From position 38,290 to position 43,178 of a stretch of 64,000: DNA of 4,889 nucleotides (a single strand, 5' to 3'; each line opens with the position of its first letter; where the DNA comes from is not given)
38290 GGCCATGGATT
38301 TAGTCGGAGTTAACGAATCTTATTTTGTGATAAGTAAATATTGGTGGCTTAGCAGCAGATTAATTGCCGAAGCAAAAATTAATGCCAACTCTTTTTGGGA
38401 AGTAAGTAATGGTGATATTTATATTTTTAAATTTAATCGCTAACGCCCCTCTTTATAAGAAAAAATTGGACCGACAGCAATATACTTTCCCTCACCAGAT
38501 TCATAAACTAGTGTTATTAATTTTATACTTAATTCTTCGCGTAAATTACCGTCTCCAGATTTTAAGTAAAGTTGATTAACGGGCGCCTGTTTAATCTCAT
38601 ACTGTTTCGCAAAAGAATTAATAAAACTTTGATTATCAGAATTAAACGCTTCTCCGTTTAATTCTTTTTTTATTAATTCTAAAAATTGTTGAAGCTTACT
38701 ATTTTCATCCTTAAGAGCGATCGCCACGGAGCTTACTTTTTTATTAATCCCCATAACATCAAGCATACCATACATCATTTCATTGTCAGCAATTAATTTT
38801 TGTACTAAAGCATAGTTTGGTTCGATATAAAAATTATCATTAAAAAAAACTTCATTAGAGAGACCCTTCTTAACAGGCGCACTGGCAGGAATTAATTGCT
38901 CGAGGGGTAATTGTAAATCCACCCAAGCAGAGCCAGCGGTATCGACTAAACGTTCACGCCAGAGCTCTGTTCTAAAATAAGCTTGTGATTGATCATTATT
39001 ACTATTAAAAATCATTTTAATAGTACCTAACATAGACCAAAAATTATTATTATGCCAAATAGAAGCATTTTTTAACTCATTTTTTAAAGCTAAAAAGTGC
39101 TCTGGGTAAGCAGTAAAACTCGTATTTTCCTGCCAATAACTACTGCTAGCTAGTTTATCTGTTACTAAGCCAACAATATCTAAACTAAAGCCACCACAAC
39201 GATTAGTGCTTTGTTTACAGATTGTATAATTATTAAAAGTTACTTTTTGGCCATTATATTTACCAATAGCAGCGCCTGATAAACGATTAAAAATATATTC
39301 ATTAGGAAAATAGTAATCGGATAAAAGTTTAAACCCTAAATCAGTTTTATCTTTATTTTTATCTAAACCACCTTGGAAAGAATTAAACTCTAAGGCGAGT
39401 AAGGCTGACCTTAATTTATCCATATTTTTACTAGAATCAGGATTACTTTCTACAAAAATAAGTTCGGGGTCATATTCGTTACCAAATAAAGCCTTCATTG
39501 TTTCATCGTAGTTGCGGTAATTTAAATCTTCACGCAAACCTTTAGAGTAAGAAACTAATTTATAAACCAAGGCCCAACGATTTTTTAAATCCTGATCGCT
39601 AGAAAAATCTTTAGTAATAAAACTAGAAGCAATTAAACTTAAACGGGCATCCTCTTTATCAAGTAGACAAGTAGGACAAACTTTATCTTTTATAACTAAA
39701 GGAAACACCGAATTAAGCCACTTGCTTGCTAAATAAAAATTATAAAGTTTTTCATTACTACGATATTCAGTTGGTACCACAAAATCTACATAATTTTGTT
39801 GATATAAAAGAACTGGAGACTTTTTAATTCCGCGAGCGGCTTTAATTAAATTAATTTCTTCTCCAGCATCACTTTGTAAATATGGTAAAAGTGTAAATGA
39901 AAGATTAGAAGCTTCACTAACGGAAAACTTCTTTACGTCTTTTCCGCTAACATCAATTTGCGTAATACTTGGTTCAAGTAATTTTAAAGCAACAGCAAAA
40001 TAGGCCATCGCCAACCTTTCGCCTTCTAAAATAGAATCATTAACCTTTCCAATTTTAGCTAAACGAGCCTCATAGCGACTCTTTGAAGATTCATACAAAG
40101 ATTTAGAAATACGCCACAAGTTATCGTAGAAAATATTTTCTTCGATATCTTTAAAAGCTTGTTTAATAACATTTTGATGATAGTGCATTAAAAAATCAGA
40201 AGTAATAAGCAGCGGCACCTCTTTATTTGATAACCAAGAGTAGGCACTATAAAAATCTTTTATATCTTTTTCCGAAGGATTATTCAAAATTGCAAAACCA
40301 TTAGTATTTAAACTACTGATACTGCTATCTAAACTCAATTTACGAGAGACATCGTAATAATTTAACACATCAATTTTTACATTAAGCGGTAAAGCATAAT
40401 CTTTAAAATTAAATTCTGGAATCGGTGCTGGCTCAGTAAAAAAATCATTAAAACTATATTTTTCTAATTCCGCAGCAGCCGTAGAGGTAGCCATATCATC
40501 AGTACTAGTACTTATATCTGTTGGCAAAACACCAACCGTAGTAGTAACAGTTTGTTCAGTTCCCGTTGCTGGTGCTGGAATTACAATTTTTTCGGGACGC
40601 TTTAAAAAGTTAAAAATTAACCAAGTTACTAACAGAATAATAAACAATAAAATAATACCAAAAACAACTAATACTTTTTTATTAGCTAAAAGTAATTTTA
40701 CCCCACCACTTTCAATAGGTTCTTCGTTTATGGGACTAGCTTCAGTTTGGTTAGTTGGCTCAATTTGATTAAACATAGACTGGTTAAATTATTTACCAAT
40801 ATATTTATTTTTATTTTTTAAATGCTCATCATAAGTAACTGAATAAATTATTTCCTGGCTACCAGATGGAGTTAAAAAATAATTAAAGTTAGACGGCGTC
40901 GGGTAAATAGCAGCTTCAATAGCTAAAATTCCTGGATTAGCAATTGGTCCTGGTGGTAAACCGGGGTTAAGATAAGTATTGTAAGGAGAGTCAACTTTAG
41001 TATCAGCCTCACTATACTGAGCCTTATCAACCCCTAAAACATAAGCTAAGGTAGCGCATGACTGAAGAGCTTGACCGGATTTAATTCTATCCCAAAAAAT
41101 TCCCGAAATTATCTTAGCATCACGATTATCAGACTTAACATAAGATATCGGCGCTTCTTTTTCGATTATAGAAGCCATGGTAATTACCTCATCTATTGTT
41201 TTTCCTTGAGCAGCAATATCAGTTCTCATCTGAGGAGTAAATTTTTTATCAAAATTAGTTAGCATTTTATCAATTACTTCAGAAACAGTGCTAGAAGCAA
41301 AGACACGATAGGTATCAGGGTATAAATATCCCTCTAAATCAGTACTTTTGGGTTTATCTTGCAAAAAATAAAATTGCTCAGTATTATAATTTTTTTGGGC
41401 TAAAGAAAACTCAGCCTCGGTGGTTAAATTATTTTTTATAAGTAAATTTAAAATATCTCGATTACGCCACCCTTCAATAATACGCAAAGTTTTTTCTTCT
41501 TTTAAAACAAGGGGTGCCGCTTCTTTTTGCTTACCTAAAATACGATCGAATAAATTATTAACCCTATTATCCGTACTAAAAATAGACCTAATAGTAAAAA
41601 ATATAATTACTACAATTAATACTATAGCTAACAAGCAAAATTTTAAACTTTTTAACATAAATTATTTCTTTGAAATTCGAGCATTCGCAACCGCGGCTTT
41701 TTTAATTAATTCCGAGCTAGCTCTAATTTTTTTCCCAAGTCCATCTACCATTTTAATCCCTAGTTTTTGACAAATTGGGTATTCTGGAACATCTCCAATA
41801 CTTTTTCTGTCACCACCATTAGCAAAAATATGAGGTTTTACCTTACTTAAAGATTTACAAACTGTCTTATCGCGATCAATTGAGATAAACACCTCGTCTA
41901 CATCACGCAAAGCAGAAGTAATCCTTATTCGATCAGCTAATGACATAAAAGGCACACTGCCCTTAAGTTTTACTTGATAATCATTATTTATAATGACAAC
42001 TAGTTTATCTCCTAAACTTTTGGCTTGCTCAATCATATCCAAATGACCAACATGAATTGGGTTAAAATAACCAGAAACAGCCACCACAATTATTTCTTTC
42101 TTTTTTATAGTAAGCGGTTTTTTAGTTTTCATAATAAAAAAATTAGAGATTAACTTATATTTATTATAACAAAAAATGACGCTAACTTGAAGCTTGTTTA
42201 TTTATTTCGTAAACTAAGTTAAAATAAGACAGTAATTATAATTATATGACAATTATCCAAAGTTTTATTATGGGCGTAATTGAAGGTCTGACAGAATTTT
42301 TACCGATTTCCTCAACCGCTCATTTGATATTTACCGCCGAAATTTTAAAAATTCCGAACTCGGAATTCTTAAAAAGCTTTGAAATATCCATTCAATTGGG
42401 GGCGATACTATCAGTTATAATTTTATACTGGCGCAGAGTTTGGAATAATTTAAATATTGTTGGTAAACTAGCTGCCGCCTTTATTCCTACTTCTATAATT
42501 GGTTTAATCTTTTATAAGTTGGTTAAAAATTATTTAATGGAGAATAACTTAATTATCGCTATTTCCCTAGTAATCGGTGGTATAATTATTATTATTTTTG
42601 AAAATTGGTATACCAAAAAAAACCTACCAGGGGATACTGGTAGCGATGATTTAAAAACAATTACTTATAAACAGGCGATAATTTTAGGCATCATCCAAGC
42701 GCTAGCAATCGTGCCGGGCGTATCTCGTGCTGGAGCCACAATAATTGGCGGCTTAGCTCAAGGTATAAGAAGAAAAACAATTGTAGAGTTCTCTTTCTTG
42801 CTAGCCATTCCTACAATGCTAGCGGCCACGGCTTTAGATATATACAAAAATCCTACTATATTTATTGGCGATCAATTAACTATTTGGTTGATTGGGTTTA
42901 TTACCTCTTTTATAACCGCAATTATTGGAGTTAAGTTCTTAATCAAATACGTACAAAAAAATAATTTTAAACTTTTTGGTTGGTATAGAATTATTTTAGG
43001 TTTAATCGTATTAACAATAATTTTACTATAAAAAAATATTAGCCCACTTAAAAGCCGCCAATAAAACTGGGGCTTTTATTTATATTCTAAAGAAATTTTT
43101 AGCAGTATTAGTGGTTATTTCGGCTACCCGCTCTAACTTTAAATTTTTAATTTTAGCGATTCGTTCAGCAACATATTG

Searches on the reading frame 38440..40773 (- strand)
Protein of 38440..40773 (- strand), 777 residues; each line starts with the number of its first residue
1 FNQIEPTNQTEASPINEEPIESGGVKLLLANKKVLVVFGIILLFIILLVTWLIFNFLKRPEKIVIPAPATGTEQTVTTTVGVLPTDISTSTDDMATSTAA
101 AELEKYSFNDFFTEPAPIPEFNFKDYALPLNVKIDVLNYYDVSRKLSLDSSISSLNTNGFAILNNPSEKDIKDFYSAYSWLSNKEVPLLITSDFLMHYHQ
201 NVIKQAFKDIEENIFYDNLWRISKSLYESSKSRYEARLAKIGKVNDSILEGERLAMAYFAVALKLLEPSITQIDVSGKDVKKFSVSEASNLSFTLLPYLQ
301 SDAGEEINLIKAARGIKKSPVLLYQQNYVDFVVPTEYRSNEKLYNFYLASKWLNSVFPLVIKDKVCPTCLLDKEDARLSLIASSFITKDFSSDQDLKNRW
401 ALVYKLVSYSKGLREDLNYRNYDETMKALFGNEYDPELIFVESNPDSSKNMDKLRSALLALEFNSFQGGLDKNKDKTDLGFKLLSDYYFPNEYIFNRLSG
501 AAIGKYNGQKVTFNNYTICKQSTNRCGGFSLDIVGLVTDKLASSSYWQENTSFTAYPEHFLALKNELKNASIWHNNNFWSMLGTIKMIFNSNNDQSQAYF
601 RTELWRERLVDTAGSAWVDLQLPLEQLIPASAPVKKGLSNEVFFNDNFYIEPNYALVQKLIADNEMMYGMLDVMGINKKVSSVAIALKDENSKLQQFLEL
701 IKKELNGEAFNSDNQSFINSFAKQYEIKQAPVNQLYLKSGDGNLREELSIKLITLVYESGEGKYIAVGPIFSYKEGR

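Call 19: search_protein_families(library=pfam, proteins=[window:38440-40773:-], max_evalue=0.00001)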
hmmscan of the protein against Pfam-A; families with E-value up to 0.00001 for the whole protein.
window:38440-40773:- (777 aa): 1 family
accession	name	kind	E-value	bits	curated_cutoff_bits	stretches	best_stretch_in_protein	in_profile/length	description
PF11369.13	DUF3160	-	8.6e-54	183.6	25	1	152-754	5-557/632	Protein of unknown function (DUF3160)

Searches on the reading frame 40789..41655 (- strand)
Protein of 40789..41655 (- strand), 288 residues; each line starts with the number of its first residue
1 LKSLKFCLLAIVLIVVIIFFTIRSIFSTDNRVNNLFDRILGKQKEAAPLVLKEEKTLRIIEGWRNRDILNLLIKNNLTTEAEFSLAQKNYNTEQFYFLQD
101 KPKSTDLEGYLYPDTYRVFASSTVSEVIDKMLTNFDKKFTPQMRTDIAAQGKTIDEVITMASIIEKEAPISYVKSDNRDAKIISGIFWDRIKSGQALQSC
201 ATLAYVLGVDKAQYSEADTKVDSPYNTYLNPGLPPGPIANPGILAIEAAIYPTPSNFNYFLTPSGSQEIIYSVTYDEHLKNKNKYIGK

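Call 95: search_protein_families(library=pfam, proteins=[window:40789-41655:-], max_evalue=0.0001)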
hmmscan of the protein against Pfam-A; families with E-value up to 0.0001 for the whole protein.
window:40789-41655:- (288 aa): 1 family
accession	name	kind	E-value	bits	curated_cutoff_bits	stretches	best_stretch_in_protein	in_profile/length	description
PF02618.21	YceG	-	6.9e-58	196.7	32.4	1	53-284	67-275/275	YceG-like family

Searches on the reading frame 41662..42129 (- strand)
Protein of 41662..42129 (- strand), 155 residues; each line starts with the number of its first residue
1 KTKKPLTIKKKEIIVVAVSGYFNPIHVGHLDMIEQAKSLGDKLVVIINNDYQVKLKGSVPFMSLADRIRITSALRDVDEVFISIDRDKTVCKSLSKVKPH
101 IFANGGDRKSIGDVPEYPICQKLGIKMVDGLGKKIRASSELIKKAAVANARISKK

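Call 95: search_protein_families(library=pfam, proteins=[window:41662-42129:-], max_evalue=0.0001)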
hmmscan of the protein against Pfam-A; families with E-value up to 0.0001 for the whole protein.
window:41662-42129:- (155 aa): 1 family
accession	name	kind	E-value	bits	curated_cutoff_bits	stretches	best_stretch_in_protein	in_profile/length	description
PF01467.32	CTP_transf_like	-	4.8e-16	59.6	21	1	19-107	3-89/133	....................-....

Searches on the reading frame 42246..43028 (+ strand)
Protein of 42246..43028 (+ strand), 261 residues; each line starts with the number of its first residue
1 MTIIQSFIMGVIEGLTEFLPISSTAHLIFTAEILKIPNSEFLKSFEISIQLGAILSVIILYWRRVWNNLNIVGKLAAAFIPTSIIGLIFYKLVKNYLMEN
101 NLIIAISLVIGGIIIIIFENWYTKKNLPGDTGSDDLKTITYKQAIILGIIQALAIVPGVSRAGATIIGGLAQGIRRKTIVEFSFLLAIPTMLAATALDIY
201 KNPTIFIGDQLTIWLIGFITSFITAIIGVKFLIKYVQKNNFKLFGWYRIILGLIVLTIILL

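Call 95: search_protein_families(library=pfam, proteins=[window:42246-43028:+], max_evalue=0.0001)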
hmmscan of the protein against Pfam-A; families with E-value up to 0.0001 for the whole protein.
window:42246-43028:+ (261 aa): 1 family
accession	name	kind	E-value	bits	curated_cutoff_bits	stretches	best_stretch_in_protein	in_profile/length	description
PF02673.24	BacA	-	1.1e-74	251.8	33.4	1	7-254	2-257/257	Bacitracin resistance protein BacA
